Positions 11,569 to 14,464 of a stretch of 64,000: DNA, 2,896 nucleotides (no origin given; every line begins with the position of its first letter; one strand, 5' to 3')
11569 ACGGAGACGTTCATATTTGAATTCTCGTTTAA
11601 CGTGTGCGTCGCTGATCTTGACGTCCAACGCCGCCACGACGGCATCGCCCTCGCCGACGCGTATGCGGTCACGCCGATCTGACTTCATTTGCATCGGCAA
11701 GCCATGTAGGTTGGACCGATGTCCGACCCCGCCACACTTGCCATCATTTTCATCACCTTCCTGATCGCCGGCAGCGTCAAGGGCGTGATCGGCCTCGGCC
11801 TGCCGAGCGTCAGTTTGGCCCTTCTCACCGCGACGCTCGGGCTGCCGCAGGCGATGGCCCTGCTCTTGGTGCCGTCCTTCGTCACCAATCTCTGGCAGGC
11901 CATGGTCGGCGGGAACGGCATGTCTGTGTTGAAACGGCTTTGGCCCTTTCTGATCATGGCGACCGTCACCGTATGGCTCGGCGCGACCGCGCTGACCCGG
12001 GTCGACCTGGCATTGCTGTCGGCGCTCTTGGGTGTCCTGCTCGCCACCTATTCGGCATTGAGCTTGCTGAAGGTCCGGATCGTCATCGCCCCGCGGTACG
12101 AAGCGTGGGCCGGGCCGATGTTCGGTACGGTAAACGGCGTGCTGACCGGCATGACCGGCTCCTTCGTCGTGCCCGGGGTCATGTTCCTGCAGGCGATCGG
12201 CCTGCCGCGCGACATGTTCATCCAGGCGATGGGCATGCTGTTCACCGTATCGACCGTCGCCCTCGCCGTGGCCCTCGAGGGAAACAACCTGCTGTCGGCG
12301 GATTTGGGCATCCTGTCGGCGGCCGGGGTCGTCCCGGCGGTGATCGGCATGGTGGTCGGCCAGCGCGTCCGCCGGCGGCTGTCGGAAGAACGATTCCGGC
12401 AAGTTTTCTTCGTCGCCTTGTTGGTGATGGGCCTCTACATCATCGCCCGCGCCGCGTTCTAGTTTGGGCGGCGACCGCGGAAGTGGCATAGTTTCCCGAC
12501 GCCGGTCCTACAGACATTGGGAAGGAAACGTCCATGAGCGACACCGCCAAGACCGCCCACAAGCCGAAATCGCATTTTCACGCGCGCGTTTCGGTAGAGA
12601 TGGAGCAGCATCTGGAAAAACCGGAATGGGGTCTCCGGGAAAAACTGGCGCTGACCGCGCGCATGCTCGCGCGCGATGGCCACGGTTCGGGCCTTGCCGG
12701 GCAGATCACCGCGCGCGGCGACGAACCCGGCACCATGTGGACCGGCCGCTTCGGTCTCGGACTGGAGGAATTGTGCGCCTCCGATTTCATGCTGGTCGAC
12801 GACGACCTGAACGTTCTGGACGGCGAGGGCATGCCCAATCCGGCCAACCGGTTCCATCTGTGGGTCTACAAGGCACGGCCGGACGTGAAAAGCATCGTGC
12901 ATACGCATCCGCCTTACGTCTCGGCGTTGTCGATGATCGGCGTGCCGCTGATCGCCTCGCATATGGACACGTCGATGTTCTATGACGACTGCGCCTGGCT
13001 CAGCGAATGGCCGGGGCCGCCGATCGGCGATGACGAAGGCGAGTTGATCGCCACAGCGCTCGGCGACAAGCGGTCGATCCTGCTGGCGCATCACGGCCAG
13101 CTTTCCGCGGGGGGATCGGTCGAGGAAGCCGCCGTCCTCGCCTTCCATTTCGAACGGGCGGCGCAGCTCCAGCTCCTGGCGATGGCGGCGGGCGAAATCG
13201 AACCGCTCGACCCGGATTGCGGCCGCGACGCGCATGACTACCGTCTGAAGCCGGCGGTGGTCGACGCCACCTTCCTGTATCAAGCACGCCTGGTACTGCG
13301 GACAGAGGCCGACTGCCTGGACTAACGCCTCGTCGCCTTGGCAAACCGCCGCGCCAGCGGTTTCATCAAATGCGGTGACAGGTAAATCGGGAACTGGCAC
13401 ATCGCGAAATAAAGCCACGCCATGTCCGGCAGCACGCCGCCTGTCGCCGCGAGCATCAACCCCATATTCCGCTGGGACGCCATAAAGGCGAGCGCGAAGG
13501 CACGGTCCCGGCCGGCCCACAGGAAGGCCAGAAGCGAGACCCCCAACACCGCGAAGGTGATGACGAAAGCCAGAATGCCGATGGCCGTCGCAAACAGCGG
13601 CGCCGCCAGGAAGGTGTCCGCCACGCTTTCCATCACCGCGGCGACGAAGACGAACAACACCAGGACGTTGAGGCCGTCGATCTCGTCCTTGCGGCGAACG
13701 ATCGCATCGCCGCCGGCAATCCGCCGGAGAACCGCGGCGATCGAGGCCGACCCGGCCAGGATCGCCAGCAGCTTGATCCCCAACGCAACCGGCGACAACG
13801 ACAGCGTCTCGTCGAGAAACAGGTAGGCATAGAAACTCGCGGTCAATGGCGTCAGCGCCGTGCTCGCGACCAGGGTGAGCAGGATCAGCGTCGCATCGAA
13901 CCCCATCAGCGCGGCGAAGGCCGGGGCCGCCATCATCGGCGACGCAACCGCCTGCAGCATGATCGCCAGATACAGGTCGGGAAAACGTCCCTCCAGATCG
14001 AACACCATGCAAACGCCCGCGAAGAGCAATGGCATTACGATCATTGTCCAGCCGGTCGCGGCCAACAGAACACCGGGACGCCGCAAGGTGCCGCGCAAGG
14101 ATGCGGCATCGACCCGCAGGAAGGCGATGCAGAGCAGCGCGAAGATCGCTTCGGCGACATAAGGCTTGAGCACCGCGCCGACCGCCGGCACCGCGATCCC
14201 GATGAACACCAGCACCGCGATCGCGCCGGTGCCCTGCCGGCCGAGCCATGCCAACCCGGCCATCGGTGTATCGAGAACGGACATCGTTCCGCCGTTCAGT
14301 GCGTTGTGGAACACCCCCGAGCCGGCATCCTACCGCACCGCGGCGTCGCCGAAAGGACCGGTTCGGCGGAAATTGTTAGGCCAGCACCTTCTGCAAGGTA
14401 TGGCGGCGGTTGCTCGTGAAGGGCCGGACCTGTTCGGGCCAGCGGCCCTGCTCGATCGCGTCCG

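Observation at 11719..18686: Compact divergent Rieske-oxygenase / extradiol-dioxygenase cluster with anion transporters but no electron-transfer partners, hydrolase or regulator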

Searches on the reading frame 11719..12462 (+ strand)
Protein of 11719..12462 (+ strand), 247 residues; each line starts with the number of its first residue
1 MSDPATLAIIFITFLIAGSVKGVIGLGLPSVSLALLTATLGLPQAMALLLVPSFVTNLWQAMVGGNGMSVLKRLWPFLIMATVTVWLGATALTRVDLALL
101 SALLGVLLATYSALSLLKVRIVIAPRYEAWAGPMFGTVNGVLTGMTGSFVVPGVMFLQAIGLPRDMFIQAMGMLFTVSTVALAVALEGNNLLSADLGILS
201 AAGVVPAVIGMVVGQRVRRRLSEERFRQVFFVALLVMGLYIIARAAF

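Call 3: search_protein_families(library=pfam, proteins=[window:11719-12462:+])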
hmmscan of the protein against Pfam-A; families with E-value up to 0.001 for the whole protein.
window:11719-12462:+ (247 aa): 1 family
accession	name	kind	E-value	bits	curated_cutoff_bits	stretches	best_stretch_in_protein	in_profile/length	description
PF01925.25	TauE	-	1.4e-25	90.8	32.6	1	10-240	1-236/237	Sulfite exporter TauE/SafE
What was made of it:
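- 11719..12462 (+): TauE/SafE-family membrane anion carrier (247 aa). A lineage-specific neighbour, not part of the conserved Rieske module. PF01925 at 90.8 bits (call 3).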

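Call 4: search_protein_families(library=ncbifam, proteins=[window:11719-12462:+])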
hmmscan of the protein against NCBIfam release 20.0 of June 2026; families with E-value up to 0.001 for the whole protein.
window:11719-12462:+ (247 aa): 0 families

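Call 17: search_protein_families(library=ncbifam, proteins=[window:11719-12462:+], max_evalue=1)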
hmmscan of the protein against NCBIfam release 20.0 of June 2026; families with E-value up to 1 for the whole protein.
window:11719-12462:+ (247 aa): 0 families

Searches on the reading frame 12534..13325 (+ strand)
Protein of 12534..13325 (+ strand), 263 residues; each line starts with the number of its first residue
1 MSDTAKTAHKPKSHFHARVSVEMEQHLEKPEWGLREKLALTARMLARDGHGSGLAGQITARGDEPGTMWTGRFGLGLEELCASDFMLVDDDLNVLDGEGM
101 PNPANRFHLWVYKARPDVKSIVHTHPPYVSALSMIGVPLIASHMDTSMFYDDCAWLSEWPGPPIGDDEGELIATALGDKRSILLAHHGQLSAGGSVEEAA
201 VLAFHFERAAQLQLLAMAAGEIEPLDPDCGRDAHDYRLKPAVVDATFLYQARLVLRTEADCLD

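Call 3: search_protein_families(library=pfam, proteins=[window:12534-13325:+])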
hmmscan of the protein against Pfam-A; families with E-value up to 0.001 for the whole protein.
window:12534-13325:+ (263 aa): 1 family
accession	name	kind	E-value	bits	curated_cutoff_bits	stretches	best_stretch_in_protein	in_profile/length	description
PF00596.27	Aldolase_II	-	2.1e-37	129.2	22.2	1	36-214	1-183/183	Class II Aldolase and Adducin N-terminal domain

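Call 4: search_protein_families(library=ncbifam, proteins=[window:12534-13325:+])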
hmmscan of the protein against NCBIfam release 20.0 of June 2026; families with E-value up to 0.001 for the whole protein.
window:12534-13325:+ (263 aa): 24 families
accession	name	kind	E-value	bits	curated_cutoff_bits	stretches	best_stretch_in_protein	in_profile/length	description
NF005484.0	PRK07090.1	equivalog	2e-115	384.5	261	1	5-263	2-260/260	aldolase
NF004855.0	PRK06208.1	subfamily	3.2e-44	151.2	255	1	10-262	20-273/274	class II aldolase/adducin family protein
NF005068.0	PRK06486.1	equivalog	1e-27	97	269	1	23-233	15-230/262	aldolase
NF005451.0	PRK07044.1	subfamily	8.2e-25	87.3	207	1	20-231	8-222/256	aldolase II superfamily protein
NF005689.0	PRK07490.1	equivalog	5.3e-20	71.6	260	1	25-224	5-208/248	hypothetical protein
NF005123.0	PRK06557.1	subfamily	1.6e-19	70.4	251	1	34-228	12-207/223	L-ribulose-5-phosphate 4-epimerase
NF005984.0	PRK08087.1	subfamily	5.6e-17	62.2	264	1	36-220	8-188/215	L-fuculose-phosphate aldolase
NF005186.0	PRK06661.1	equivalog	1.2e-15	57.9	339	1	55-219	27-193/235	hypothetical protein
NF005302.0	PRK06833.1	equivalog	1.2e-15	57.6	264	1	38-222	10-192/214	L-fuculose-phosphate aldolase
TIGR01086.1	fucA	equivalog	3.7e-15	56.3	400.25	1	41-222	12-189/214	L-fuculose-phosphate aldolase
NF053537.1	DhpthDcsPhtC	equivalog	2.4e-14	53.3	200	2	35-139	1-112/232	3,4-dihydroxyphthalate decarboxylase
NF043034.1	OxoTetrPhDc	equivalog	3.5e-14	53.1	250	1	33-216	4-188/205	3-oxo-tetronate 4-phosphate decarboxylase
NF006208.0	PRK08333.1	equivalog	1.6e-11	44.2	267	1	74-216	43-183/189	aldolase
NF004527.0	PRK05874.1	equivalog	1.1e-10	41.4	308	1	42-232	15-205/218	L-fuculose-phosphate aldolase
NF006413.0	PRK08660.1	equivalog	1.6e-10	41.2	203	1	38-217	6-178/184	aldolase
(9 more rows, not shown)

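Call 39: search_solved_structures(query=window:12534-13325:+, max_evalue=0.00001)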
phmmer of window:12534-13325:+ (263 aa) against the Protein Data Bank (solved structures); distinct sequences matched with E-value up to 0.00001: 34.
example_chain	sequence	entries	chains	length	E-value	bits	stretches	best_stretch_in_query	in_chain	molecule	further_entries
8ix6_A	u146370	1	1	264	2.1e-82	280.1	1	10-252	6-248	Aldolase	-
8il8_A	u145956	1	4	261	1e-81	277.8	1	9-252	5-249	Aldolase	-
8iqa_A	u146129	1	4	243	4.9e-78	265.7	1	24-252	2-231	Aldolase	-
4xxf_A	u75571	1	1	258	5.1e-31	111.6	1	33-227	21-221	Fuculose-1-phosphate aldolase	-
9ryg_A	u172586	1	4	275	6.8e-19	71.8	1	36-230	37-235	Decarboxylase NovR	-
9m09_A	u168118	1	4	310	2.3e-18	70.1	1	38-219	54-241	TqaM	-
9m0a_B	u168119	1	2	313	2.4e-18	70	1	38-219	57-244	TqaM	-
9n43_A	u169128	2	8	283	5.9e-17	65.5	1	39-219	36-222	Class II aldolase/adducin N-terminal domain-containing protein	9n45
7x78_A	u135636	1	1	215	1.2e-15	61.2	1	41-224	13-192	L-fuculose phosphate aldolase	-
1e4b_P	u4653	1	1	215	2.1e-15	60.4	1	41-224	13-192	L-FUCULOSE 1-PHOSPHATE ALDOLASE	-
1e46_P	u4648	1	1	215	5.5e-15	59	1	41-224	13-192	L-FUCULOSE 1-PHOSPHATE ALDOLASE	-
1dzz_P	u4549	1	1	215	8.1e-15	58.5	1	41-224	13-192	L-fuculose phosphate aldolase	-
1e48_P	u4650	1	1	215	8.1e-15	58.5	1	41-224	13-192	L-FUCULOSE 1-PHOSPHATE ALDOLASE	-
1dzv_P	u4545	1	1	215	8.2e-15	58.4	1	41-224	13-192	L-fuculose phosphate aldolase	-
1dzx_P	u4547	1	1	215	1e-14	58.1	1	41-224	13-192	L-fuculose phosphate aldolase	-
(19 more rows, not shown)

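Call 45: search_solved_structures(query=window:12534-13325:+, max_evalue=1e-60, show_alignments=3)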
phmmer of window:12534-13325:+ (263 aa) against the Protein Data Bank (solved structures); distinct sequences matched with E-value up to 1e-60: 3.
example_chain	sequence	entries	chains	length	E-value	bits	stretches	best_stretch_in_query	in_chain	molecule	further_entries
8ix6_A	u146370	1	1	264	2.1e-82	280.1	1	10-252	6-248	Aldolase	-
8il8_A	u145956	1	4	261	1e-81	277.8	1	9-252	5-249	Aldolase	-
8iqa_A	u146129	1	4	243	4.9e-78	265.7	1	24-252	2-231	Aldolase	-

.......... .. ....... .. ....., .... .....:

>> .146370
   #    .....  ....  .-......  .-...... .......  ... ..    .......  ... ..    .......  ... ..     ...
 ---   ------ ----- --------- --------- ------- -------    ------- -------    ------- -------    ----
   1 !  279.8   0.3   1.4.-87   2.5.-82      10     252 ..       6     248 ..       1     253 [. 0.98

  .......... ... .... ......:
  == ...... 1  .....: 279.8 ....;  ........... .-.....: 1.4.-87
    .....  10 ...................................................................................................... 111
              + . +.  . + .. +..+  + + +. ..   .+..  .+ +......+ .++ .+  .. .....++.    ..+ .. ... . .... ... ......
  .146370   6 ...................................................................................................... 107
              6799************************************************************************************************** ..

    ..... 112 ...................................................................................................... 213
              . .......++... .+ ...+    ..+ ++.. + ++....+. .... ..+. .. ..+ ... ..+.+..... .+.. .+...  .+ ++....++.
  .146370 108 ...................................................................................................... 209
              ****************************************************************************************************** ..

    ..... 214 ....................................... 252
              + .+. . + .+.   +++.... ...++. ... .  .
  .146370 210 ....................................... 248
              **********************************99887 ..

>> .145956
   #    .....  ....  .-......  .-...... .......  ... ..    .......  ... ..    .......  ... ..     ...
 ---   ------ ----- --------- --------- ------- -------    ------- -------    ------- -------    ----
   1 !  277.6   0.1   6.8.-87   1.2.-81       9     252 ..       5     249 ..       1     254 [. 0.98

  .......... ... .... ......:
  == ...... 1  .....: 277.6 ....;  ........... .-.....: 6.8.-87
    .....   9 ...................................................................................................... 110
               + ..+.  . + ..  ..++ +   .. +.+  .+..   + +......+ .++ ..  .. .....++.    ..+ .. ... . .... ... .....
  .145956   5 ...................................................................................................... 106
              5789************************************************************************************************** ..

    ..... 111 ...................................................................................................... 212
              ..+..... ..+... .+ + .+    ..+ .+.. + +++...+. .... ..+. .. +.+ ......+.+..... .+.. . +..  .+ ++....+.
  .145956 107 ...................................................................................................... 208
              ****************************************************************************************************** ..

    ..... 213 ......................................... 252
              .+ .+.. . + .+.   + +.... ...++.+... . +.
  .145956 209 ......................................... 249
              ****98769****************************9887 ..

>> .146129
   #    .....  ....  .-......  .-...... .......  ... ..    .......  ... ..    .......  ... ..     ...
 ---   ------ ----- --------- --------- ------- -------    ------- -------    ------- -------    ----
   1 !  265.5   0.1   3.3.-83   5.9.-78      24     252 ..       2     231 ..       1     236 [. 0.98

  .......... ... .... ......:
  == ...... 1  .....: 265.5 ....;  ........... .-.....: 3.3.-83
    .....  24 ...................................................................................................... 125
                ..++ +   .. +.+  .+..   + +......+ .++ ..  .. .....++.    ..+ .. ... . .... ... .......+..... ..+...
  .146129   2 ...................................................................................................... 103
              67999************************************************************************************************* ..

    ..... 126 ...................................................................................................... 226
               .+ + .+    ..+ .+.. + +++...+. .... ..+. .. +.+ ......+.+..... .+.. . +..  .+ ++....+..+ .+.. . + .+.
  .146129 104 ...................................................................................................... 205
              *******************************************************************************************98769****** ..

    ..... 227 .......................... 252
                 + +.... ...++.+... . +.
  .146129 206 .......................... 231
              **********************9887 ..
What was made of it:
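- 12534..13325 (+): Pyruvic oxime dioxygenase (POD) family Fe(II) enzyme with a class II aldolase fold (263 aa). NF005484 at 384 bits (cutoff 261; call 4). phmmer E=1e-81 to 8IL8 (AfPOD) and 2e-82 to 8IX6 (calls 39, 45).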

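Call 50: find_related_loci(query=window:12534-13325:+, collection=metagenome_contigs, flank=8000)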
Query window:12534-13325:+ (263 aa) in metagenome_contigs; peptide patterns used: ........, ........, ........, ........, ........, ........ (x = any residue, [..] = any of these).
403 stretches matched a pattern; 42 encode a relative of the query (tblastn E <= 1e-3); 42 distinct loci.
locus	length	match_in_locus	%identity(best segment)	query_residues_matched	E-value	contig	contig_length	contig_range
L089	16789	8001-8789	98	1-263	6e-175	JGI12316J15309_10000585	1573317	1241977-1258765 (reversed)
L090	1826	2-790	97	1-263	0e+0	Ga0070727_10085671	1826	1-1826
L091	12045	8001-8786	77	2-262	9e-136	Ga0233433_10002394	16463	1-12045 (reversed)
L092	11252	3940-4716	73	6-263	3e-129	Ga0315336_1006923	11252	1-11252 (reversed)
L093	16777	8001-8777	73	5-263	3e-125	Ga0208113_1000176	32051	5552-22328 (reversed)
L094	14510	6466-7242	73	5-263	8e-125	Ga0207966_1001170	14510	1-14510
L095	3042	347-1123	69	6-263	2e-127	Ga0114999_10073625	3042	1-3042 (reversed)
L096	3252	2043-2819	69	6-263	9e-126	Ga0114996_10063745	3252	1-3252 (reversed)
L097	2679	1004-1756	71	9-258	1e-126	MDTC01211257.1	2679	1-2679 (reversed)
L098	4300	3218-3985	69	8-262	7e-123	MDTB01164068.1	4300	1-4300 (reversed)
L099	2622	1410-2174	69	9-263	1e-125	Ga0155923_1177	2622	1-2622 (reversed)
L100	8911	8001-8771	68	7-262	2e-112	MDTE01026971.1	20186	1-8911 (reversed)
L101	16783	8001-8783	63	3-263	1e-112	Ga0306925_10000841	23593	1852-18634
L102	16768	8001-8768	62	7-262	1e-111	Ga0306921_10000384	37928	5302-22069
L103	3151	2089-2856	62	7-262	4e-115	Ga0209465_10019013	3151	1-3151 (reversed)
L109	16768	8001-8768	67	9-263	3e-109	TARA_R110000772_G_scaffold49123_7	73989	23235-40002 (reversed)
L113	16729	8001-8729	55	10-252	3e-85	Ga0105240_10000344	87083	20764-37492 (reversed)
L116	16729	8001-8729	53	10-252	6e-83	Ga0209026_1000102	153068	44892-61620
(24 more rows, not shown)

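Call 72: search_protein_families(library=pfam, proteins=[L091:6520-7530:+, L093:6882-7877:+, L101:6949-7986:+, L116:6876-7898:+, L109:7144-8007:-, L109:8807-10315:+, L116:8784-10091:+, L093:8790-9698:-, L091:8839-10095:-, L113:8723-10138:+], max_evalue=0.0001)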
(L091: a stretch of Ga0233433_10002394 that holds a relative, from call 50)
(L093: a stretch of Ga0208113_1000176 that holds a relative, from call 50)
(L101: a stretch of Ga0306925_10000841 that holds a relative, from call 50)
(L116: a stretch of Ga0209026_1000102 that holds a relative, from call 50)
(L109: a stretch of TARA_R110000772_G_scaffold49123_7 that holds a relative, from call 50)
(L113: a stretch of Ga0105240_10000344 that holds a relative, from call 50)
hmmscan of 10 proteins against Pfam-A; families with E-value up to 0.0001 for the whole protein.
L091:6520-7530:+ (336 aa): 1 family
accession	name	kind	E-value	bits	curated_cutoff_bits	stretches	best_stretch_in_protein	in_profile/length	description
PF01244.27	Peptidase_M19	-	6.1e-84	282.3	26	1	31-331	41-318/319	Membrane dipeptidase (Peptidase family M19)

L093:6882-7877:+ (331 aa): 0 families

L101:6949-7986:+ (345 aa): 1 family
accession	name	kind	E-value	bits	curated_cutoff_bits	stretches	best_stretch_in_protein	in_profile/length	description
PF03401.19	TctC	-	2.1e-74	251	27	1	69-341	2-273/274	Tripartite tricarboxylate transporter family receptor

L116:6876-7898:+ (340 aa): 2 families
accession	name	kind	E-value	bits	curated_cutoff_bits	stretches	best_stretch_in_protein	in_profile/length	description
PF03466.25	LysR_substrate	-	2.5e-35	122.2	28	1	137-338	2-207/209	LysR substrate binding domain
PF00126.33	HTH_1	-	1.5e-17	63.7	26.6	1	55-111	3-59/60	Bacterial regulatory helix-turn-helix protein, lysR family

L109:7144-8007:- (287 aa): 2 families
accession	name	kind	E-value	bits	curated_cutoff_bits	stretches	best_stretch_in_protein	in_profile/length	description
PF00881.29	Nitroreductase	-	1.4e-34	120.1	23.5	1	71-260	1-167/167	Nitroreductase family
PF14512.11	TM1586_NiRdase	-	1.1e-08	35.4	27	0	88-118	158-189/215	Putative TM nitroreductase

L109:8807-10315:+ (502 aa): 1 family
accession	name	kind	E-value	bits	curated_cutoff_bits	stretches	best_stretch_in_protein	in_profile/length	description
PF03976.20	PPK2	-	9.1e-135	447.9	22.3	2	278-500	2-224/229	Polyphosphate kinase 2 (PPK2)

L116:8784-10091:+ (435 aa): 2 families
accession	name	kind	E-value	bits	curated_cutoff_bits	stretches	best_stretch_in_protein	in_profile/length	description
PF00083.30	Sugar_tr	-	1.9e-30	106.6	22.3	2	27-232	4-203/452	Sugar (and other) transporter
PF07690.21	MFS_1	-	5.7e-28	98.3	33.4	1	32-396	4-347/347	Major Facilitator Superfamily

L093:8790-9698:- (302 aa): 1 family
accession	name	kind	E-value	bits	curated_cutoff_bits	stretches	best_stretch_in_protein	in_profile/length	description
PF00892.27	EamA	-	1.4e-34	119.7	28.2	2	15-146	2-134/135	EamA-like transporter family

L091:8839-10095:- (418 aa): 3 families
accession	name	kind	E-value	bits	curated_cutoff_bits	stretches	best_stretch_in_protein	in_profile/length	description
PF07497.18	Rho_RNA_bind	-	2.8e-34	117.2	27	1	52-125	2-73/73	Rho termination factor, RNA-binding domain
PF00006.31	ATP-synt_ab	-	1e-27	97.6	29.5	1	160-363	3-211/213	ATP synthase alpha/beta family, nucleotide-binding domain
PF07498.18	Rho_N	-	3.5e-17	62.5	24.9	1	5-44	1-40/43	Rho termination factor, N-terminal domain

L113:8723-10138:+ (471 aa): 2 families
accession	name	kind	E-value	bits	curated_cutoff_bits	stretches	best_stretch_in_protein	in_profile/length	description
PF00083.30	Sugar_tr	-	1.8e-30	106.7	22.3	2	63-269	4-204/452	Sugar (and other) transporter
PF07690.21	MFS_1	-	7.3e-27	94.6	33.4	1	68-432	4-347/347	Major Facilitator Superfamily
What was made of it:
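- In metagenome loci the neighbours are MFS plus LysR, TctC or EamA (call 72).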

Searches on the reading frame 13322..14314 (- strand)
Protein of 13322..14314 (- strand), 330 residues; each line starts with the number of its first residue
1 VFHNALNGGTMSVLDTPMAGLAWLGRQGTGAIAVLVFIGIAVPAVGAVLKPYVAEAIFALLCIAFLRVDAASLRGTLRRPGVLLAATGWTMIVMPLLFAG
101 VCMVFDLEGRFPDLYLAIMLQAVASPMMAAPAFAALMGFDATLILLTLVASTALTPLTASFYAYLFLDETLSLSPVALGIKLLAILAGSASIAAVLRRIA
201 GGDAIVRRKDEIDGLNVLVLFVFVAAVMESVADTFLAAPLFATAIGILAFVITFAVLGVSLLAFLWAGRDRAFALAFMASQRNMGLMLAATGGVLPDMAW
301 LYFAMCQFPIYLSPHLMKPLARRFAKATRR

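Call 3: search_protein_families(library=pfam, proteins=[window:13322-14314:-])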
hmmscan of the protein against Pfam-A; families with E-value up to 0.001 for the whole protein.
window:13322-14314:- (330 aa): 1 family
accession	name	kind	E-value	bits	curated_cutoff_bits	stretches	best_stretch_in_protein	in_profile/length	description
PF01758.21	SBF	-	2e-05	24.8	24.3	1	57-174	4-127/191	Sodium Bile acid symporter family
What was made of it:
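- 13322..14314 (-): BASS/SBF-like polytopic membrane carrier (330 aa), convergent with POD and overlapping it by 4 nt. PF01758 at 24.8 bits against a 24.3 cutoff (call 3).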

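Call 4: search_protein_families(library=ncbifam, proteins=[window:13322-14314:-])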
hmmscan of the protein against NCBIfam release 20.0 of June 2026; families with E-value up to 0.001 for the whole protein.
window:13322-14314:- (330 aa): 0 families

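Call 17: search_protein_families(library=ncbifam, proteins=[window:13322-14314:-], max_evalue=1)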
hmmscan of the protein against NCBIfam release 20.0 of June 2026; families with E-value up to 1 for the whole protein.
window:13322-14314:- (330 aa): 0 families
